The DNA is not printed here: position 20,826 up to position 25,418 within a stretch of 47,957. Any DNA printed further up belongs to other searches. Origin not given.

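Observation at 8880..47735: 39-kb same-strand island coupling an Opp peptide importer, an S8 cell-envelope protease and six uncharacterised lipoproteins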

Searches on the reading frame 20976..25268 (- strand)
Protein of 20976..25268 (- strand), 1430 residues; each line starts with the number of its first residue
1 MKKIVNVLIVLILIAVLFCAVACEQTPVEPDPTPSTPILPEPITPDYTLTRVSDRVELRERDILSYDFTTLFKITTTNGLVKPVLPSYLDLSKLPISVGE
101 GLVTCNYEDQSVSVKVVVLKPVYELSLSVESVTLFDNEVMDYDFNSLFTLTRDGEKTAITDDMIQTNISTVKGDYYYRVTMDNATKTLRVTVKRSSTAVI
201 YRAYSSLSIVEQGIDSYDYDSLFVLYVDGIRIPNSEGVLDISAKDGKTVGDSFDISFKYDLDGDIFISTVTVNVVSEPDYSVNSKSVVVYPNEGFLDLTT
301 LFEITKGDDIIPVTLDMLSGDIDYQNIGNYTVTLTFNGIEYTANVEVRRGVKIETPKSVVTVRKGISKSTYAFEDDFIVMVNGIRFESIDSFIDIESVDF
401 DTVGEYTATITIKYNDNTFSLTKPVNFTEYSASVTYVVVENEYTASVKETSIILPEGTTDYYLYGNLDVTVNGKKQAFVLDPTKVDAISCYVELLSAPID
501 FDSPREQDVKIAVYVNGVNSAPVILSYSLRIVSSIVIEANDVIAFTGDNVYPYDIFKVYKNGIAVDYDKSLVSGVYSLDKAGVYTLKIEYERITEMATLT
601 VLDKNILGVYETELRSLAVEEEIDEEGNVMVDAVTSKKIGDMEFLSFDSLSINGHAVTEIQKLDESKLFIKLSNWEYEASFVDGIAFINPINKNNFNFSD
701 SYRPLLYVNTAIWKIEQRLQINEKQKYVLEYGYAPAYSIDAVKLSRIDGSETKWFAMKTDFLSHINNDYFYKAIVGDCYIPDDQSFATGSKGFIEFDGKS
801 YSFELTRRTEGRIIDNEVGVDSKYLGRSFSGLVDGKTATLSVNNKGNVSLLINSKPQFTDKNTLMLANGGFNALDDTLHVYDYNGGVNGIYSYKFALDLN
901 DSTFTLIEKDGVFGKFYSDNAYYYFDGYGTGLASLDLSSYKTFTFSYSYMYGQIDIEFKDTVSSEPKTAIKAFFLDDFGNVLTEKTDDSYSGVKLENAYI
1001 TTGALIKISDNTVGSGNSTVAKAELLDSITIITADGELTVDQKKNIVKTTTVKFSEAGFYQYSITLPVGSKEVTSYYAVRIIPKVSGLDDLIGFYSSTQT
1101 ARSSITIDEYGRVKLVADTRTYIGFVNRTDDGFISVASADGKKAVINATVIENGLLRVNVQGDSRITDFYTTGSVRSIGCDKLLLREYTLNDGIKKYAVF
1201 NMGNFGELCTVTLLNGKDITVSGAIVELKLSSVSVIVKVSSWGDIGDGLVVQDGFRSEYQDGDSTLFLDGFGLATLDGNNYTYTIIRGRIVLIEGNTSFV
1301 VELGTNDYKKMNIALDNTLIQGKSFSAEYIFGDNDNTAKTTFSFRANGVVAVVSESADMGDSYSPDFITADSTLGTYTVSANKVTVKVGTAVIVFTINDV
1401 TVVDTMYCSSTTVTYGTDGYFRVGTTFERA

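Call 7: search_protein_families(library=pfam, proteins=[window:20976-25268:-], max_evalue=0.01)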
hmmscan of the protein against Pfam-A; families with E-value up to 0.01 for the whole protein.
window:20976-25268:- (1430 aa): 1 family
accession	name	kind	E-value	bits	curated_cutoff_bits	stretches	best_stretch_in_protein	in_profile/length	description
PF07523.18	Big_3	-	4.2e-05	24.2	21.2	1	547-601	11-68/68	Bacterial Ig-like domain (group 3)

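Call 45: search_protein_families(library=ncbifam, proteins=[window:20976-25268:-], max_evalue=0.01)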
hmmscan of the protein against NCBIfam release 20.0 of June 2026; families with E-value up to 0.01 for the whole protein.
window:20976-25268:- (1430 aa): 0 families

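Call 72: search_solved_structures(query=A4, max_evalue=0.1)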
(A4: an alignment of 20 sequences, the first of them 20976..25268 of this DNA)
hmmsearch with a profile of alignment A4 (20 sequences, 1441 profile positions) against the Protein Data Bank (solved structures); distinct sequences matched with E-value up to 0.1: 0.
